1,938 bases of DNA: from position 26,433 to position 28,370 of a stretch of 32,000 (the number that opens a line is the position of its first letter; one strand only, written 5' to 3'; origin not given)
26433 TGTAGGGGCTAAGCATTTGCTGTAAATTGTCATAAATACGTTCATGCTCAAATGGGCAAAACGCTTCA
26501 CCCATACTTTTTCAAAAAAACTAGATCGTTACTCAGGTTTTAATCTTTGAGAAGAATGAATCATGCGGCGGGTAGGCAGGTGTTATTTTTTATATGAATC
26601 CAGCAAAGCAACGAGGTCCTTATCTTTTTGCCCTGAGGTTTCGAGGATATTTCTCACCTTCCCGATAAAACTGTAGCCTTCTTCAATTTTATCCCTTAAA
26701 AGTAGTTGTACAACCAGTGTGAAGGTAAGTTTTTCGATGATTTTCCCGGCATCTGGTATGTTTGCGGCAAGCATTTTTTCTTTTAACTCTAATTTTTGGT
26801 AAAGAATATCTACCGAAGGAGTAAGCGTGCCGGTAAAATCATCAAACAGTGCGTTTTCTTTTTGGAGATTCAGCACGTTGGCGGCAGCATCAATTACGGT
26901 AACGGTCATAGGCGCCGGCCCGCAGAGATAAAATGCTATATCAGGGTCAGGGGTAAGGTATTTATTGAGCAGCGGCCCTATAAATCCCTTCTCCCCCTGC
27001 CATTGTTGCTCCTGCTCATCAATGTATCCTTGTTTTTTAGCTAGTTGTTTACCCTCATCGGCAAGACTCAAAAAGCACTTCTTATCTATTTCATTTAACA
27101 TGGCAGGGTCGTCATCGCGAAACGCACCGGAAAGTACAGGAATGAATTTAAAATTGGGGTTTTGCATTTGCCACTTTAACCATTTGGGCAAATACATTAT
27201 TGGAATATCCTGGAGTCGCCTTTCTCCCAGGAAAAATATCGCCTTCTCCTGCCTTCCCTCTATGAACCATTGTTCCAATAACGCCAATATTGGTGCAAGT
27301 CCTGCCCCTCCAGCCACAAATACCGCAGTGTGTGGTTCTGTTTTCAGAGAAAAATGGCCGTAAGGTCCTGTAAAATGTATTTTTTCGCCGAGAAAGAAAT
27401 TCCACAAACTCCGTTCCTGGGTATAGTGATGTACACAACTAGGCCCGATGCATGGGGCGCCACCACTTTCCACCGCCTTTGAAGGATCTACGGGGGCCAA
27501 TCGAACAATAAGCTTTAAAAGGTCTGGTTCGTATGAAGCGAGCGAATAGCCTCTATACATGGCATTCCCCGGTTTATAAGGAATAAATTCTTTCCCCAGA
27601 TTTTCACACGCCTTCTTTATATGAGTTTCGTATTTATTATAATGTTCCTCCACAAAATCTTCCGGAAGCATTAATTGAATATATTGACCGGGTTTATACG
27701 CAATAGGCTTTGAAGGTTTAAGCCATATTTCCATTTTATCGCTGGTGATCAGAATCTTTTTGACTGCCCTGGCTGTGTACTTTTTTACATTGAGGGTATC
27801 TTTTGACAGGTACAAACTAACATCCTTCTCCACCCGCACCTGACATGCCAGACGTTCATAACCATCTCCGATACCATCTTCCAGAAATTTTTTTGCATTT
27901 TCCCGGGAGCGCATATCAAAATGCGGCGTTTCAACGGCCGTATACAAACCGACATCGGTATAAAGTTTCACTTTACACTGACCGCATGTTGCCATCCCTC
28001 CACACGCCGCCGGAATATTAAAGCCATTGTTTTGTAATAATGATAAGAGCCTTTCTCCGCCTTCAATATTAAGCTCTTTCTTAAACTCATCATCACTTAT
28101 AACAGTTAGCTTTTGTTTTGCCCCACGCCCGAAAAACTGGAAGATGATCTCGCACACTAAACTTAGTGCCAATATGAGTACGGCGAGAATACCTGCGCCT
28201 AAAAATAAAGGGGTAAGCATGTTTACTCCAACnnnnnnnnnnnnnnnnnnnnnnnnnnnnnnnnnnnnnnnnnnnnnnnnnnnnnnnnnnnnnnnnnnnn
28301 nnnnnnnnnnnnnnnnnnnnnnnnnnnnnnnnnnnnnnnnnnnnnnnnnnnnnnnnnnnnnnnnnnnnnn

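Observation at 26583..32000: Hybrid Nqr/Rnf operon: an RnfC-type Fe-S first subunit combined with an NqrF-type terminal subunit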

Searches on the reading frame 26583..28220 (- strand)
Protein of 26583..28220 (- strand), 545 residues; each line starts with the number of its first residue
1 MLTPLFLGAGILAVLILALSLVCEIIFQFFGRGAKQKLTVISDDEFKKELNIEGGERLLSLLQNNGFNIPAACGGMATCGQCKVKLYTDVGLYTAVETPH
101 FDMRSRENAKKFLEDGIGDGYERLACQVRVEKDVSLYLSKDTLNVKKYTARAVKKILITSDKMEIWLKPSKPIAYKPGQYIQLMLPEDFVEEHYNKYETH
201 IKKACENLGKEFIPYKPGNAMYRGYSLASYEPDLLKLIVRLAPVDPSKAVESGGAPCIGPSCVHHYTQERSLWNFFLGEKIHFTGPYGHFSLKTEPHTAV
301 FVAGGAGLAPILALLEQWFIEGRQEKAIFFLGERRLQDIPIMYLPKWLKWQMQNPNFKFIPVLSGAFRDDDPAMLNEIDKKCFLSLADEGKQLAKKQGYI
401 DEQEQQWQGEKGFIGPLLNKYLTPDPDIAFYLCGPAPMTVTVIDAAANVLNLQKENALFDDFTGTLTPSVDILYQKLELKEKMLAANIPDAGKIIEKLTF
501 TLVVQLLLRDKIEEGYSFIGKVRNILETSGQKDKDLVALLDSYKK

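Call 6: search_protein_families(library=pfam, proteins=[window:26583-28220:-], max_evalue=0.01)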
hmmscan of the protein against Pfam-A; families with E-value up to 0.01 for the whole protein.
window:26583-28220:- (545 aa): 2 families
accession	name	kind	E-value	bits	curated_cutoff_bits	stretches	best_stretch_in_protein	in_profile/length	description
PF00175.26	NAD_binding_1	-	4.4e-11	43.8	22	2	301-365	1-65/109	Oxidoreductase NAD-binding domain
PF00111.32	Fer2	-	7.4e-08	32.7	21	1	46-130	6-76/77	2Fe-2S iron-sulfur cluster binding domain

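Call 7: search_protein_families(library=ncbifam, proteins=[window:26583-28220:-], max_evalue=0.01)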
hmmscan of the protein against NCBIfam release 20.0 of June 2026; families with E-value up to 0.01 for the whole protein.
window:26583-28220:- (545 aa): 17 families
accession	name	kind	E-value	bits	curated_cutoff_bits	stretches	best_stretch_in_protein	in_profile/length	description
TIGR01941.1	nqrF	equivalog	2.2e-46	158.6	295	2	8-370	4-343/405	NADH:ubiquinone reductase (Na(+)-transporting) subunit F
NF040810.1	BenC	equivalog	2.1e-21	76.4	430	2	278-364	187-271/333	benzoate 1,2-dioxygenase electron transfer component BenC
NF008822.0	PRK11872.1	equivalog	3.4e-18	65.7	402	2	277-367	190-278/341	anthranilate 1,2-dioxygenase electron transfer component AntC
NF045803.1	MethMoxFADbindMmoC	equivalog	5.4e-15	55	500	1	277-352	193-269/343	aromatic/alkene monooxygenase hydroxylase FAD-binding subunit MmoC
NF005963.0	PRK08051.1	equivalog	7.7e-11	41.7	230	1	277-364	83-169/233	NAD(P)H-flavin reductase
NF009805.0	PRK13289.1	equivalog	1.1e-10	41.1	432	1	278-331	242-296/399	NO-inducible flavohemoprotein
NF058606.1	GlBtMonoRdsGbcB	equivalog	1.8e-10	40.2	500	1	37-87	276-325/362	glycine betaine monooxygenase reductase subunit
NF000796.0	PRK00054.1-1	equivalog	1.1e-07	31.4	224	1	271-338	66-130/254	dihydroorotate dehydrogenase electron transfer subunit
NF052252.1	flav_redu_LuxG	exception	4e-07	29.4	340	0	277-363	82-167/232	flavin mononucleotide reductase LuxG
NF040756.1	corr_regen_AcsV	exception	9.8e-07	27.5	800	1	47-140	8-87/632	corrinoid activation/regeneration protein AcsV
NF004317.0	PRK05713.1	equivalog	3e-06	26.7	338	1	48-184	9-128/312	iron-sulfur-binding ferredoxin reductase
TIGR02160.1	PA_CoA_Oxy5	hypoth_equivalog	1.1e-05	24.4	420.8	0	278-339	88-152/352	1,2-phenylacetyl-CoA epoxidase subunit PaaE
TIGR02911.1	sulfite_red_B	equivalog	0.00016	20.9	288.6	1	271-325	72-127/261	anaerobic sulfite reductase subunit AsrB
NF040830.1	sulfhyd_ShyC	equivalog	0.0022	17.2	600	1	275-339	85-151/288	NAD(P)-dependent hydrogenase/sulfhydrogenase 2 subunit gamma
NF004862.0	PRK06222.1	subfamily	0.0026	17.3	220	0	277-328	78-130/281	sulfide/dihydroorotate dehydrogenase-like FAD/NAD-binding protein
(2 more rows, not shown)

- Membrane helix: residues 2-31.
- 2Fe-2S ferredoxin domain: Cys73, Cys79, Cys82 (27975-28004) and Cys126.
- FAD motif RGYS: 27543-27554.
- NAD motif GGAGLAP: 27291-27311.
- CGP: 26916-26924. nqrF 158.6 bits, best family but below cut-off 295 (call 7).
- Checked: F: 26583-28220, with Fer2 and NAD_binding_1 domains; the best NCBIfam match is nqrF (calls 6, 7).

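Call 31: find_homologous_proteins(query=window:26583-28220:-, max_evalue=0.00001)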
Query window:26583-28220:- (545 aa): 417 proteins with E <= 0.00001 among 8000 candidates; the best 120 are listed.
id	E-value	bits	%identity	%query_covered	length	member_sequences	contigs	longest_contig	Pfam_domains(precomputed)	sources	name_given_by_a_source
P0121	0.0e+0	1254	100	100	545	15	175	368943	PF00111.33,PF00175.27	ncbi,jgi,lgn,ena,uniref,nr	ncbi:MAG: 2Fe-2S iron-sulfur cluster binding domain-containing protein [Candidatus Kuenenia stuttgar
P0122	0.0e+0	1126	89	100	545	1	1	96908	PF00111.33,PF00175.27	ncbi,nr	ncbi:MAG: 2Fe-2S iron-sulfur cluster binding domain-containing protein [Candidatus Kuenenia sp.]|nr:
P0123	4.7e-291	984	76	100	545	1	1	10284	PF00111.33,PF00175.27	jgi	-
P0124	4.8e-283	958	75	100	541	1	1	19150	PF00111.33,PF00175.27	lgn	-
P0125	2.0e-282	956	74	100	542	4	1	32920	PF00111.33,PF00175.27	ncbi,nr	ncbi:MAG: 2Fe-2S iron-sulfur cluster binding domain-containing protein [Planctomycetota bacterium]|n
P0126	2.3e-280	949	73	100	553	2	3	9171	PF00111.33,PF00175.27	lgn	-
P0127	5.1e-280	948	72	100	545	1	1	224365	PF00111.33,PF00175.27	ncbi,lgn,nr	ncbi:MAG: 2Fe-2S iron-sulfur cluster-binding protein [Candidatus Brocadiaceae bacterium]|nr:2Fe-2S i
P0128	7.2e-280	947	73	100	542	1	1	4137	PF00111.33,PF00175.27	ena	-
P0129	7.7e-280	947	73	100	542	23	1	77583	PF00111.33,PF00175.27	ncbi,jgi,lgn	ncbi:MAG: 2Fe-2S iron-sulfur cluster binding domain-containing protein [Candidatus Brocadia sp.]|jgi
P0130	8.3e-280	947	74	96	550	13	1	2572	PF00111.33,PF00175.27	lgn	-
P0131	9.0e-280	947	74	100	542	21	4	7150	PF00111.33,PF00175.27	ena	-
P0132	2.8e-279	945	73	100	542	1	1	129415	PF00111.33,PF00175.27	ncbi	-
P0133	3.7e-279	945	73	100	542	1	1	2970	PF00111.33,PF00175.27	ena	-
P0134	5.0e-279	944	73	100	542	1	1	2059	PF00111.33,PF00175.27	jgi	-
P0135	6.1e-279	944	73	100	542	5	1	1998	PF00111.33,PF00175.27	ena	-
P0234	4.1e-94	334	36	95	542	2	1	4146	PF00111.33,PF00175.27,PF00970.31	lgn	-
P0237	3.8e-34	136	29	78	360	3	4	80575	PF00111.33,PF00175.27,PF00970.31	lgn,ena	-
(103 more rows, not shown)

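Call 32: find_encoding_contigs(protein=P0234, flank=10000, max_places=3)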
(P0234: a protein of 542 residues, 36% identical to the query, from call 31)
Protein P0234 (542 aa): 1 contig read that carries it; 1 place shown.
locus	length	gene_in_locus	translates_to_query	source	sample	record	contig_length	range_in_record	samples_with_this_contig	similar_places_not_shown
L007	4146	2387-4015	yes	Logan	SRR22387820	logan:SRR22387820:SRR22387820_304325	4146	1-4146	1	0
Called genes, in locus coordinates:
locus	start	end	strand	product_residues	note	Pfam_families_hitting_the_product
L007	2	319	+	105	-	?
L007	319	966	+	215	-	PF04205:FMN_bind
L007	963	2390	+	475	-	PF02508:Rnf-Nqr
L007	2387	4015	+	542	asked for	PF00970:FAD_binding_6 (faint), PF00111:Fer2 (weak), PF00175:NAD_binding_1 (weak)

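Call 33: find_encoding_contigs(protein=P0237, flank=8000, max_places=2)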
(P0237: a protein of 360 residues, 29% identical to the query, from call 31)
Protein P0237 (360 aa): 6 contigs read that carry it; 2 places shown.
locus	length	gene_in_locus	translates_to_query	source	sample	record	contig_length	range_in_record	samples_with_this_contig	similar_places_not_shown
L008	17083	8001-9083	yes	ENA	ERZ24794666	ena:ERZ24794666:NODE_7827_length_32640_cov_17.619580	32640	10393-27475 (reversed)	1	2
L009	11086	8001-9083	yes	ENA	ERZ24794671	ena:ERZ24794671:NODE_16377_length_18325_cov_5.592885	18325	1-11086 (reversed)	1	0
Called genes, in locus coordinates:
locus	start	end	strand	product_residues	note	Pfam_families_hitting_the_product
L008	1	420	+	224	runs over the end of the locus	PF12146:Hydrolase_4 (weak), PF00561:Abhydrolase_1 (weak)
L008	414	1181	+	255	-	PF01135:PCMT (weak), PF01209:Ubie_methyltran, PF13489:Methyltransf_23, PF05175:MTS, PF13847:Methyltransf_31, PF08241:Methyltransf_11, PF08242:Methyltransf_12, PF13649:Methyltransf_25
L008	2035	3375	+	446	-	PF00202:Aminotran_3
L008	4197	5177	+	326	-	PF01512:Complex1_51K, PF11973:NQRA_SLBB, PF12797:Fer4_2 (faint), PF13237:Fer4_10, PF12838:Fer4_7, PF13183:Fer4_8 (weak), PF13187:Fer4_9 (weak), PF13534:Fer4_17 (weak), +1 more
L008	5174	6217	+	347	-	PF03116:NQR2_RnfD_RnfE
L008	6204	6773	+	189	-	PF04205:FMN_bind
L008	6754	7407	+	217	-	PF02508:Rnf-Nqr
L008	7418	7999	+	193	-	PF02508:Rnf-Nqr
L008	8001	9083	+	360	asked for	PF00111:Fer2, PF00970:FAD_binding_6, PF00175:NAD_binding_1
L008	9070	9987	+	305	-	PF01040:UbiA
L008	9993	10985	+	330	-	PF00348:polyprenyl_synt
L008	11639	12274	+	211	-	PF06971:Put_DNA-bind_N, PF02629:CoA_binding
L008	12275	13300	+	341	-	PF13746:Fer4_18 (faint), PF13237:Fer4_10 (faint), PF13187:Fer4_9 (faint), PF14697:Fer4_21 (faint), PF00037:Fer4 (faint), PF12797:Fer4_2 (faint), PF13183:Fer4_8 (weak), PF17179:Fer4_22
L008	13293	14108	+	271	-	PF00970:FAD_binding_6 (weak), PF00175:NAD_binding_1, PF10418:DHODB_Fe-S_bind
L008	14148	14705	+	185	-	PF13237:Fer4_10 (faint), PF00037:Fer4 (faint), PF13484:Fer4_16 (faint), PF13247:Fer4_11, PF12838:Fer4_7 (weak), PF13187:Fer4_9 (weak)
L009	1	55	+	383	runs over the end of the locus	PF00155:Aminotran_1_2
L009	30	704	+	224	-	PF12146:Hydrolase_4 (weak), PF00561:Abhydrolase_1 (weak)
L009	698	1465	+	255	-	PF01135:PCMT (weak), PF01209:Ubie_methyltran, PF13489:Methyltransf_23, PF05175:MTS, PF13847:Methyltransf_31, PF08241:Methyltransf_11, PF08242:Methyltransf_12, PF13649:Methyltransf_25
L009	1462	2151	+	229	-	PF01656:CbiA (weak), PF13500:AAA_26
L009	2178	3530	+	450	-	PF00202:Aminotran_3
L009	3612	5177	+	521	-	PF13375:RnfC_N, PF01512:Complex1_51K, PF11973:NQRA_SLBB, PF13183:Fer4_8 (weak), PF13237:Fer4_10, PF12838:Fer4_7, PF13187:Fer4_9 (weak), PF13534:Fer4_17 (weak), +1 more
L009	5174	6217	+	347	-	PF03116:NQR2_RnfD_RnfE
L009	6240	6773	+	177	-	PF04205:FMN_bind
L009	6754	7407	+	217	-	PF02508:Rnf-Nqr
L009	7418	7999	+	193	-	PF02508:Rnf-Nqr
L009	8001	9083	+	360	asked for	PF00111:Fer2, PF00970:FAD_binding_6, PF00175:NAD_binding_1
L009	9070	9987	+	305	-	PF01040:UbiA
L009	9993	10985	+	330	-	PF00348:polyprenyl_synt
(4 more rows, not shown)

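Call 39: search_solved_structures(query=window:26583-28220:-, max_evalue=0.00001, show_alignments=2)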
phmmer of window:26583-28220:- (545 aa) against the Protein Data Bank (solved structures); distinct sequences matched with E-value up to 0.00001: 15.
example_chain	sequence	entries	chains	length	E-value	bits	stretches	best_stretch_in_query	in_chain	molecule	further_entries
7xk3_F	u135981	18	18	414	1.9e-30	109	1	8-357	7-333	Na(+)-translocating NADH-quinone reductase subunit F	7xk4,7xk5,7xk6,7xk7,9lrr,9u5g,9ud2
8a1t_F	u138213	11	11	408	3e-30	108.4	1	8-358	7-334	Na(+)-translocating NADH-quinone reductase subunit F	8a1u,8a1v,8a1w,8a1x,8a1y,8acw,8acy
7qu3_A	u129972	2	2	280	5.3e-17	64.6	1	163-366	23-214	Na(+)-translocating NADH-quinone reductase subunit F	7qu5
7qty_A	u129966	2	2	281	2.9e-16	62.2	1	172-370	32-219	Na(+)-translocating NADH-quinone reductase subunit F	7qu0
2r6h_A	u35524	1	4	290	3e-15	58.9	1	165-366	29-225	NADH:ubiquinone oxidoreductase, Na translocating, F subunit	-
4uaj_A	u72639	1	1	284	1.5e-14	56.6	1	163-357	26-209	Na(+)-translocating NADH-quinone reductase subunit F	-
8ad4_A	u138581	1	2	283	1.8e-14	56.3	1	165-357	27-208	Na(+)-translocating NADH-quinone reductase subunit F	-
4u9u_A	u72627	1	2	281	1.9e-14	56.2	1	165-357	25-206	Na(+)-translocating NADH-quinone reductase subunit F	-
8ad3_A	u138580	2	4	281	1.6e-13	53.2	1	167-357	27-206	Na(+)-translocating NADH-quinone reductase subunit F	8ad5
5ogx_A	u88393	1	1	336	2.5e-12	49.2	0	276-375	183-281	Cytochrome P450 reductase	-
4wqm_A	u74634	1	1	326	1.6e-10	43.2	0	279-338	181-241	Toluene-4-monooxygenase electron transfer component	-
1krh_A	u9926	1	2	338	2.7e-10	42.5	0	277-364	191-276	Benzoate 1,2-Dioxygenase Reductase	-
2mj3_A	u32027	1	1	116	6.9e-07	31.3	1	38-135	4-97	Iron-sulfur cluster binding protein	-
2mjd_A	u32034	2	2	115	7.1e-07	31.2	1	34-135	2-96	Adrenodoxin homolog, mitochondrial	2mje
7c3a_A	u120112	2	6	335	1.1e-06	30.6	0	58-182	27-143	Ferredoxin reductase component of carbazole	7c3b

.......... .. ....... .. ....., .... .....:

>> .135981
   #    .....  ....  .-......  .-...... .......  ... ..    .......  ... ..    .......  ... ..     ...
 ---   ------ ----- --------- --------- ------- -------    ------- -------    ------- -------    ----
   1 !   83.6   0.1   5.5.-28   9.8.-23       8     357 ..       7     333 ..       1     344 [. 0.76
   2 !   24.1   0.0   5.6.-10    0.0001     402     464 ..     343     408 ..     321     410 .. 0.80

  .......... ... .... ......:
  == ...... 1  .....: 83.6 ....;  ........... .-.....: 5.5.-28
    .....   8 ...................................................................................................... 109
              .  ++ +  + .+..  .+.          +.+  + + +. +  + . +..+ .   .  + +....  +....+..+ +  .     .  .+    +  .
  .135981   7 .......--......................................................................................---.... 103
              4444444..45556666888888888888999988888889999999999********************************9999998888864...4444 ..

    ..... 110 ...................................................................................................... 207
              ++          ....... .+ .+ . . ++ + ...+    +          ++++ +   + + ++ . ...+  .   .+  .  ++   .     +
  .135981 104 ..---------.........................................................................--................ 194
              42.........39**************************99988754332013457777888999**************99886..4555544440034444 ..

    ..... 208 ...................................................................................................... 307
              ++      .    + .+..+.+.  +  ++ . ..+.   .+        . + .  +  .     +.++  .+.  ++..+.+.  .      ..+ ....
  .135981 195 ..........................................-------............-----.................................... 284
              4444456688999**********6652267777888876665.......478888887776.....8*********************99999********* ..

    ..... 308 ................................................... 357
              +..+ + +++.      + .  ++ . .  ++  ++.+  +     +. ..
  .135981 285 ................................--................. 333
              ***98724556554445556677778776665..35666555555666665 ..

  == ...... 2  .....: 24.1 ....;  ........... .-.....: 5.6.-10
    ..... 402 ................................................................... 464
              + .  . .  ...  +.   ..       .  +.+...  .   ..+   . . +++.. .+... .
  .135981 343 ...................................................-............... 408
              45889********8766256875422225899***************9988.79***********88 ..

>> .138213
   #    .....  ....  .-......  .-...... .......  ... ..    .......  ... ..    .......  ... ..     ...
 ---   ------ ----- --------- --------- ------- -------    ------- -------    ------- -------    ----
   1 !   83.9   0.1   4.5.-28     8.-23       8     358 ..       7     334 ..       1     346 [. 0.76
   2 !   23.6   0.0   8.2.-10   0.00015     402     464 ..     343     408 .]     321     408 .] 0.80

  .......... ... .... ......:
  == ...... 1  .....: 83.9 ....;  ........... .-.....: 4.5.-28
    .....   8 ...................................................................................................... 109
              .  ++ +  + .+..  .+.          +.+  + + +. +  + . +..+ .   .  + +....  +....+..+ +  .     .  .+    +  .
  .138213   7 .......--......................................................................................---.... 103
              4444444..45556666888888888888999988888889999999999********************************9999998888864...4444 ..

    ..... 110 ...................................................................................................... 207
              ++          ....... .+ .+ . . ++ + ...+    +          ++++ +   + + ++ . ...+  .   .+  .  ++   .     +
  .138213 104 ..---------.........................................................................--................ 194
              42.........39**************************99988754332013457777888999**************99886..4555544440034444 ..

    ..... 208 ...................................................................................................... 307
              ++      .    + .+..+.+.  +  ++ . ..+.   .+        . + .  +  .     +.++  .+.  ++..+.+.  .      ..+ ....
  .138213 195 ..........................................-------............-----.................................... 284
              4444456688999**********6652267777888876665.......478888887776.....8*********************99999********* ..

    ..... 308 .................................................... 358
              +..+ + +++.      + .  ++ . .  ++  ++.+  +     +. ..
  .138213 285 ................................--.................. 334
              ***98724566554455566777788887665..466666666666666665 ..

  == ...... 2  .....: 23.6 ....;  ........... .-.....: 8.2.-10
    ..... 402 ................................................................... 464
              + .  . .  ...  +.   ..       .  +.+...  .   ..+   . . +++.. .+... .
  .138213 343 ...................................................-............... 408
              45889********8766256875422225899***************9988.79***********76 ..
